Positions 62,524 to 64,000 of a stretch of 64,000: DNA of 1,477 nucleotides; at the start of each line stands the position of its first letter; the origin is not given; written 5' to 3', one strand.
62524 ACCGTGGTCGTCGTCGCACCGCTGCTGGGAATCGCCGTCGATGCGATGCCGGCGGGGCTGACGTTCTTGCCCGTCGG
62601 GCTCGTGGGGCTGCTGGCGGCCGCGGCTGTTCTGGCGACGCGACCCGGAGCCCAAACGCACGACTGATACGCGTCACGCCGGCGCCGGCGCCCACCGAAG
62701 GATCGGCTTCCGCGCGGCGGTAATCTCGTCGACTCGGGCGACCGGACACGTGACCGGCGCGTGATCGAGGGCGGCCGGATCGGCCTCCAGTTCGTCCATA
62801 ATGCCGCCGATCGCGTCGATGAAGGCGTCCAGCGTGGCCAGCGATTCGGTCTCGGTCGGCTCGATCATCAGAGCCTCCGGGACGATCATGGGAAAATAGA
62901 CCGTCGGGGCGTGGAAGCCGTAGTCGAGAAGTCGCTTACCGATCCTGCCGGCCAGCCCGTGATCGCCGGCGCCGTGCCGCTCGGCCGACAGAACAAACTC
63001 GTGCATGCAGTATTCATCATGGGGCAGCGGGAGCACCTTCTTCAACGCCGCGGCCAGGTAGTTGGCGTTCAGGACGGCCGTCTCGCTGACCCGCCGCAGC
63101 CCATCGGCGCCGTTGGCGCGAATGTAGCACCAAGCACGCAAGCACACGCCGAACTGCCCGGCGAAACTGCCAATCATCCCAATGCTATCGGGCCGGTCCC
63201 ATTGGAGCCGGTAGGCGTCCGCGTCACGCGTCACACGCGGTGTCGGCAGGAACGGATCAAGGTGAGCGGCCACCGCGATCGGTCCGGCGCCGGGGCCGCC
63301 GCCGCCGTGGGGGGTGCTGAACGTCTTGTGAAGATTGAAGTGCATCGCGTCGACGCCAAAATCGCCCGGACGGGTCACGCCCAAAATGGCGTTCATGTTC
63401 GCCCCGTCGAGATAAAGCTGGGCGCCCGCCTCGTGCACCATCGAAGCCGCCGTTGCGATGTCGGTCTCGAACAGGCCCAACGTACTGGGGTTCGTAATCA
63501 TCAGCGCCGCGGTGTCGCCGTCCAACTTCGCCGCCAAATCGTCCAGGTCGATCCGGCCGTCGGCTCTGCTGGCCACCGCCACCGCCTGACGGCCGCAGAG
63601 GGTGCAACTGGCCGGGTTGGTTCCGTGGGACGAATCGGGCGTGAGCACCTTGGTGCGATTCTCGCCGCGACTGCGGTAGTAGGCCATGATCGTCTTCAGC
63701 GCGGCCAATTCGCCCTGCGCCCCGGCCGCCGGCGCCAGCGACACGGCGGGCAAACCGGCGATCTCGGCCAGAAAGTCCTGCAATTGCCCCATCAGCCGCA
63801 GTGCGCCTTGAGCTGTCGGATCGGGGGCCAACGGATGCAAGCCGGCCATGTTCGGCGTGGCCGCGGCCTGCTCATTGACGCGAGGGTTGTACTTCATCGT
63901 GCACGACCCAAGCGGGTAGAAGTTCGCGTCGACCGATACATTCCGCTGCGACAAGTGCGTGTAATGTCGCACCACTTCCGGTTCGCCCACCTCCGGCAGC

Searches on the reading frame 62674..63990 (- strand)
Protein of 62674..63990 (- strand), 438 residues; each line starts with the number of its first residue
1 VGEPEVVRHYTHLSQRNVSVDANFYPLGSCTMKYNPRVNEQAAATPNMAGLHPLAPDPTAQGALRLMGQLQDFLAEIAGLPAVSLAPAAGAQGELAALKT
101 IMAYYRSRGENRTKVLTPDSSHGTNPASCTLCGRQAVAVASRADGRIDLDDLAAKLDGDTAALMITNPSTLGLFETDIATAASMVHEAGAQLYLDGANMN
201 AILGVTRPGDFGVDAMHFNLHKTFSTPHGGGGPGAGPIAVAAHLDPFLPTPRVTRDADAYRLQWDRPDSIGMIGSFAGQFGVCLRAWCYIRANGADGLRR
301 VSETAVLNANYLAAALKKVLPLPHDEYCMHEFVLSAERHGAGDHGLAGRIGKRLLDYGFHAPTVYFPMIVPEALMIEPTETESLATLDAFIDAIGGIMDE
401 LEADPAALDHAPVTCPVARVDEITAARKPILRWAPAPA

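Call 68: search_protein_families(library=pfam, proteins=[window:62674-63990:-], max_evalue=0.001)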
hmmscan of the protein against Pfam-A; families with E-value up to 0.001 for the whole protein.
window:62674-63990:- (438 aa): 3 families
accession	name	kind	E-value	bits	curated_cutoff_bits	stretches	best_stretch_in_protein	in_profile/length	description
PF21478.3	GcvP2_C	-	2.7e-23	82.6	27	1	302-402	2-103/122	Glycine dehydrogenase, C-terminal domain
PF02347.22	GDC-P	-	9.8e-08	31.7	26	1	59-250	104-285/429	Glycine cleavage system P-protein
PF00266.25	Aminotran_5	-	9.1e-06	25.3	21.5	1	101-229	77-207/371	Aminotransferase class-V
